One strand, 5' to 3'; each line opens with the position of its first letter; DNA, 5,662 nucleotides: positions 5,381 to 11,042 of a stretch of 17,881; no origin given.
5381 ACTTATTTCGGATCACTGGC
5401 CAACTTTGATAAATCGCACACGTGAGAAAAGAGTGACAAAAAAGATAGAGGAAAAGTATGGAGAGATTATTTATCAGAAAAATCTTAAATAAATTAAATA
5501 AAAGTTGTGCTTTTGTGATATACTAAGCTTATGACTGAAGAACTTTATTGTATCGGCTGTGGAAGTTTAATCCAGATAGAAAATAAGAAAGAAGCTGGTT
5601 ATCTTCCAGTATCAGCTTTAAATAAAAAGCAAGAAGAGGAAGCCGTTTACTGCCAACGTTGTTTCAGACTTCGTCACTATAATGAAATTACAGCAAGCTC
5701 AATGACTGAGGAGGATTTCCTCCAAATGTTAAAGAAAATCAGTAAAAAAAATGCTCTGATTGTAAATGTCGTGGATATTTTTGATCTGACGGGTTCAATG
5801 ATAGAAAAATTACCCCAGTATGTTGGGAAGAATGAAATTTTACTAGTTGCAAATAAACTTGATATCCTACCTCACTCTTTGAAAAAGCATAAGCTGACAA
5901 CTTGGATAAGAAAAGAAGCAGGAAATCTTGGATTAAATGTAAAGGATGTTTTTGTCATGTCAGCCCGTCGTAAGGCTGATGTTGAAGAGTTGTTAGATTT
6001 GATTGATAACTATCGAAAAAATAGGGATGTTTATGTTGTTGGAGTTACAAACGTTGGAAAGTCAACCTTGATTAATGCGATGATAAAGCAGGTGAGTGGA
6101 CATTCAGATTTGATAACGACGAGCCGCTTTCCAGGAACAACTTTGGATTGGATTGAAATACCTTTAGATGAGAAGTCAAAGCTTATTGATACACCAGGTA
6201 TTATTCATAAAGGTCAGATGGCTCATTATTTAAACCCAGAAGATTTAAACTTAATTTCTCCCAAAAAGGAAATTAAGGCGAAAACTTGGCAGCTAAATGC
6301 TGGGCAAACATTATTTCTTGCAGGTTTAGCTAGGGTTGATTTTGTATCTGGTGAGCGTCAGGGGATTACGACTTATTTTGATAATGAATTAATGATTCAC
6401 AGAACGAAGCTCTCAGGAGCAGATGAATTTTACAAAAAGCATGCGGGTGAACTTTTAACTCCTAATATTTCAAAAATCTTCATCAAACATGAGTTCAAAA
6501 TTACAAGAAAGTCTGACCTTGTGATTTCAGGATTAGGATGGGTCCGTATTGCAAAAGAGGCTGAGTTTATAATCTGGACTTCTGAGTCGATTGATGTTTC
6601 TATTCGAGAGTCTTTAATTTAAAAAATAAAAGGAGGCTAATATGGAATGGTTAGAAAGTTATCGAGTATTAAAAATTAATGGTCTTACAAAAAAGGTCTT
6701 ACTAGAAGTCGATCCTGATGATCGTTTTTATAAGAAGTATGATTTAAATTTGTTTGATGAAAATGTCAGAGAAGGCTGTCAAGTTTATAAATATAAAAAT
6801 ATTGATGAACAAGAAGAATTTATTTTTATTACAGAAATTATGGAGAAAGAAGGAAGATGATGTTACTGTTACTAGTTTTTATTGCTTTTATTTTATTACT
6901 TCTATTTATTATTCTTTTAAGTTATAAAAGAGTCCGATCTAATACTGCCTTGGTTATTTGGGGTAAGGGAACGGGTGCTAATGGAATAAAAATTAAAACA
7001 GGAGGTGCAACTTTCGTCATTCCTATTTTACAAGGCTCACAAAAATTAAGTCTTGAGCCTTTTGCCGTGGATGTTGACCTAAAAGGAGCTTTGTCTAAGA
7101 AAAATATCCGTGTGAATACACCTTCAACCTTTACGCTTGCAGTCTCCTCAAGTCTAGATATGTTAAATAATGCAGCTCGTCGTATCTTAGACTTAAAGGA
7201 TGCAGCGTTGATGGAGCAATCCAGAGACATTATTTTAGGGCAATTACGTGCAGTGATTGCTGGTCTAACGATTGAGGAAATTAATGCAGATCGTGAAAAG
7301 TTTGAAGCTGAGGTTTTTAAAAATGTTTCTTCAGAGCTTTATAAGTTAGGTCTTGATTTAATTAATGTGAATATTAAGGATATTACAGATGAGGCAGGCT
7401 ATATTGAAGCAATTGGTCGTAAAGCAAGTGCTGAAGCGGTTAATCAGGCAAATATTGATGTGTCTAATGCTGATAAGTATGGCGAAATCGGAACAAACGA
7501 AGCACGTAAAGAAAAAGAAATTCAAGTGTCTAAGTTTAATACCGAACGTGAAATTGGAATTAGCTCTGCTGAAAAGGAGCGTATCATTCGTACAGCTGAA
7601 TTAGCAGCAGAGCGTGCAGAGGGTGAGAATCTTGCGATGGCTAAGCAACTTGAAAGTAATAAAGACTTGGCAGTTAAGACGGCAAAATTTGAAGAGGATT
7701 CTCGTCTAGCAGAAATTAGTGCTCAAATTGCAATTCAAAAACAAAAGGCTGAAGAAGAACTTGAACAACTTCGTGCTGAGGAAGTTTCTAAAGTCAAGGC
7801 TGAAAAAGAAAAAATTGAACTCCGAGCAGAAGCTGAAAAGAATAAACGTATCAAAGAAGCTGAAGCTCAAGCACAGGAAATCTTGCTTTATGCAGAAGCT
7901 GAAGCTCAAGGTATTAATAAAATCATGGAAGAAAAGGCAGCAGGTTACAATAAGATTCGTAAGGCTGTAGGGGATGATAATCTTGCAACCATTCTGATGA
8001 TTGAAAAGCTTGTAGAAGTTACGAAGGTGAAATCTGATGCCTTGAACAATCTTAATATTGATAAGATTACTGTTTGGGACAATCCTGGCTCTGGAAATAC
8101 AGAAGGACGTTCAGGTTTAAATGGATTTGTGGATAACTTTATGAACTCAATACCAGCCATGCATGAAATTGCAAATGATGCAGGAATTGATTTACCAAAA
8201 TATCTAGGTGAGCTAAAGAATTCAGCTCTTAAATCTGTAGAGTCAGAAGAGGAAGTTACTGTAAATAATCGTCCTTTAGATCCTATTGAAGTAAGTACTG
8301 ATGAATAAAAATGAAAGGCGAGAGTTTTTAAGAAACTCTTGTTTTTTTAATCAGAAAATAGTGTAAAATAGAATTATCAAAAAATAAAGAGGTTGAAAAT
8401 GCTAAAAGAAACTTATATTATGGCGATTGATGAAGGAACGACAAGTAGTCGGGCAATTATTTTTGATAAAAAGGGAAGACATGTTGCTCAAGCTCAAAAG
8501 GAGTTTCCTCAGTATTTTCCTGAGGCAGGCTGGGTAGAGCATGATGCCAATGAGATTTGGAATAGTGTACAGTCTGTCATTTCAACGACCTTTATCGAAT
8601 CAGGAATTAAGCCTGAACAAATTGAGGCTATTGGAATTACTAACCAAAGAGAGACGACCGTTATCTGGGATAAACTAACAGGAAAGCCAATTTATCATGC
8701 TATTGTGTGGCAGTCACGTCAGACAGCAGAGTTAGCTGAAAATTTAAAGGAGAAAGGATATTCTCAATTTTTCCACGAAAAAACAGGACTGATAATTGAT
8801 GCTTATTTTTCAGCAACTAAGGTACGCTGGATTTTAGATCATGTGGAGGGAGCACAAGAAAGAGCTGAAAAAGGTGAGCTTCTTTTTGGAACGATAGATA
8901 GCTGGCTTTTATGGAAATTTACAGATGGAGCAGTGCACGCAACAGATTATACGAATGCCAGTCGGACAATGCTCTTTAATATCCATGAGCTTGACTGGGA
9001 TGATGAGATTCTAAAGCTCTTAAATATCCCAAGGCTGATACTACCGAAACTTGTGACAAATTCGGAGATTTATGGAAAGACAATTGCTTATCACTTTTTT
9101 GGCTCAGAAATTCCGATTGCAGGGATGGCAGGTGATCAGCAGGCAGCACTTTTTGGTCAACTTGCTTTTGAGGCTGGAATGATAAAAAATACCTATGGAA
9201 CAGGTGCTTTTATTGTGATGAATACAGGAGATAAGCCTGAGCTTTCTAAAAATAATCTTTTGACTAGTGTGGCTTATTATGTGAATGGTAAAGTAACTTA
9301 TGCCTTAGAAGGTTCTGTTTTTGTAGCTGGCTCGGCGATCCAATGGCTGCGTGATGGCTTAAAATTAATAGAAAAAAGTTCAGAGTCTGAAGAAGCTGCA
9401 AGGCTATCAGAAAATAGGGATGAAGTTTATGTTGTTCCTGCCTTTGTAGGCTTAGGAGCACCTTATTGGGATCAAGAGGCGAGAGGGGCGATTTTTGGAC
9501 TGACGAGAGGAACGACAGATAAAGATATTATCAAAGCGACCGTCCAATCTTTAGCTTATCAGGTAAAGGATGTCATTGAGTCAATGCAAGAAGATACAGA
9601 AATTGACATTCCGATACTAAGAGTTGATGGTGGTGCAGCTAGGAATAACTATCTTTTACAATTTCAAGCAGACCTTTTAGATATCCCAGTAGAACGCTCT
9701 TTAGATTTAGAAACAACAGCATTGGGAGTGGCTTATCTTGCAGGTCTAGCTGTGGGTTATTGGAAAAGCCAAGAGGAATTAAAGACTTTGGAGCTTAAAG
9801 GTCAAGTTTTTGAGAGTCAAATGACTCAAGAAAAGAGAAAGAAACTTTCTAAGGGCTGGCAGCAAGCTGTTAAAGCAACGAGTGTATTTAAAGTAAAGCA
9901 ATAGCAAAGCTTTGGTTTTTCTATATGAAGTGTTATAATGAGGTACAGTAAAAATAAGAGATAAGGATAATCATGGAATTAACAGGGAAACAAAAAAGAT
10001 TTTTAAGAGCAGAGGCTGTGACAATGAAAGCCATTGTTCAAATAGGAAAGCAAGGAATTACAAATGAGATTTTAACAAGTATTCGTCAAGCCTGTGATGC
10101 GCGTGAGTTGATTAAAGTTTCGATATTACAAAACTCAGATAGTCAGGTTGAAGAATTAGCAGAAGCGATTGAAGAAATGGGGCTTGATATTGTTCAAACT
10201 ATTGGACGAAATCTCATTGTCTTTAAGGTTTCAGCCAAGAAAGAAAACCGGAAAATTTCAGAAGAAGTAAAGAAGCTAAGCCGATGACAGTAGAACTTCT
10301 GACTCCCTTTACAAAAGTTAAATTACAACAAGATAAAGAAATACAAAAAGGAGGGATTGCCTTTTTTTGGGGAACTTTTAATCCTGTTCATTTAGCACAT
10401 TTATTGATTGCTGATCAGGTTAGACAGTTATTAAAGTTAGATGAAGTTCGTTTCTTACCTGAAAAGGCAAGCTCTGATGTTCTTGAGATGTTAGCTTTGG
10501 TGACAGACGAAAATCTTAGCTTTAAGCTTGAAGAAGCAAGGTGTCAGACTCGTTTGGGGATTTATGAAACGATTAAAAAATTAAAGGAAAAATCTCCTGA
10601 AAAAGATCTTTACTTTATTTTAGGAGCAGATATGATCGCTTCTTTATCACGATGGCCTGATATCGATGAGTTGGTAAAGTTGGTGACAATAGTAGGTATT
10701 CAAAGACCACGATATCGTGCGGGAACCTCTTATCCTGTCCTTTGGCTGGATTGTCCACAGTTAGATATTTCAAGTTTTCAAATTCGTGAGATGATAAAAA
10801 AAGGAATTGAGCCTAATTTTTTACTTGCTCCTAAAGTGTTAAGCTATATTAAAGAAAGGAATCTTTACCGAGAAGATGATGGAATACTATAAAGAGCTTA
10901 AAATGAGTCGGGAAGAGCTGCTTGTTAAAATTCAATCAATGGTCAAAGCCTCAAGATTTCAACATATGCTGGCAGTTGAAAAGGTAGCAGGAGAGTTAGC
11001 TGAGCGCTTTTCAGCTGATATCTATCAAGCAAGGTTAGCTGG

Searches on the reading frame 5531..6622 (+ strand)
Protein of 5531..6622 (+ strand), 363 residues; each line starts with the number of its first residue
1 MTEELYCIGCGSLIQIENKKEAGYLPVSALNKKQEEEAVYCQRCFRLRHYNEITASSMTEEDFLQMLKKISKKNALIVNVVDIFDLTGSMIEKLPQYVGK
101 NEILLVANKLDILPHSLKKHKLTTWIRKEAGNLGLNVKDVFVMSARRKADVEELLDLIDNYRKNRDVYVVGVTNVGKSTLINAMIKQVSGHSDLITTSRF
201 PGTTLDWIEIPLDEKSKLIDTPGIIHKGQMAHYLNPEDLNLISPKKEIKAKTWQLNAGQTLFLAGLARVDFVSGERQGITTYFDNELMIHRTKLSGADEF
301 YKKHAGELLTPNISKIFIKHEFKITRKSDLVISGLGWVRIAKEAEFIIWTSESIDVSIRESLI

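Call 9: search_protein_families(library=pfam, proteins=[window:5531-6622:+])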
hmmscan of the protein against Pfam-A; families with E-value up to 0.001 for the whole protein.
window:5531-6622:+ (363 aa): 6 families
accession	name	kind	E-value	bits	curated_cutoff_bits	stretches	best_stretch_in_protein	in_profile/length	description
PF21516.2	YqeH-like_C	-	9.9e-23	80.9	27.7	1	276-362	1-95/95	YqeH-like, C-terminal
PF01926.29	MMR_HSR1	-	2.6e-16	60.2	21.9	1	167-230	2-67/113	50S ribosome-binding GTPase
PF03193.22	RsgA_GTPase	-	3e-09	37.4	30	1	101-224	54-168/174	RsgA GTPase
PF02421.24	FeoB_N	-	5.9e-07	29.6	27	1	167-224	3-57/156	Ferrous iron transport protein B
PF00350.29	Dynamin_N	-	5.3e-05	23.7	27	0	167-200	1-35/168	Dynamin family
PF13191.12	AAA_16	-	0.00046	21.2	32.6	1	147-199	5-59/167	AAA ATPase domain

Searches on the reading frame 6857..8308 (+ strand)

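Call 9: search_protein_families(library=pfam, proteins=[window:6857-8308:+])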
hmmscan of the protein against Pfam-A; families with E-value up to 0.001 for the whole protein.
window:6857-8308:+ (483 aa): 1 family
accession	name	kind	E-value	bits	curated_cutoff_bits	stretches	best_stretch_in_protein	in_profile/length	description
PF01145.31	Band_7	-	2e-23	83.8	23.6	1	25-206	2-175/176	SPFH domain / Band 7 family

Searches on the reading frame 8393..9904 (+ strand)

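Call 9: search_protein_families(library=pfam, proteins=[window:8393-9904:+])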
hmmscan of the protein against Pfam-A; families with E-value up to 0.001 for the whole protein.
window:8393-9904:+ (503 aa): 3 families
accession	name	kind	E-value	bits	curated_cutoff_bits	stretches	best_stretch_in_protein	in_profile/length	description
PF00370.27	FGGY_N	-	6.6e-86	288.3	28.8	1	8-255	1-245/245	FGGY family of carbohydrate kinases, N-terminal domain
PF02782.22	FGGY_C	-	1.2e-39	136.6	27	1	266-453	3-197/198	FGGY family of carbohydrate kinases, C-terminal domain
PF01869.26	BcrAD_BadFG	-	2.8e-07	30.8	31.5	0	12-82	3-67/271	BadF/BadG/BcrA/BcrD ATPase family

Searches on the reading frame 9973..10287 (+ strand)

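Call 9: search_protein_families(library=pfam, proteins=[window:9973-10287:+])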
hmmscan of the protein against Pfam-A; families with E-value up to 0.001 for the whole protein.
window:9973-10287:+ (104 aa): 1 family
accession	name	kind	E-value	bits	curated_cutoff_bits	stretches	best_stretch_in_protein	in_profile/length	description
PF01985.26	CRS1_YhbY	-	4e-23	82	27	1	3-85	1-84/84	CRS1 / YhbY (CRM) domain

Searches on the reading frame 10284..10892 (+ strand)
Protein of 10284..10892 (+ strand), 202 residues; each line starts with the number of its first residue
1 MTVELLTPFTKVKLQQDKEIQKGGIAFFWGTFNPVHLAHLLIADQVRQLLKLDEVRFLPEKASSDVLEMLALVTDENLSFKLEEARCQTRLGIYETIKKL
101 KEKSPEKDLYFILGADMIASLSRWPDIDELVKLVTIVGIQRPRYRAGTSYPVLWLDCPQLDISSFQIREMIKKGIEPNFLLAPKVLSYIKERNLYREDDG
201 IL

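Call 9: search_protein_families(library=pfam, proteins=[window:10284-10892:+])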
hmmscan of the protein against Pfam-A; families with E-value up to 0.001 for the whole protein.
window:10284-10892:+ (202 aa): 1 family
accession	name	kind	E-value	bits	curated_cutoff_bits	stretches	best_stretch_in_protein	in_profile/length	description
PF01467.32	CTP_transf_like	-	7.1e-18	65.5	21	1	27-169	1-132/133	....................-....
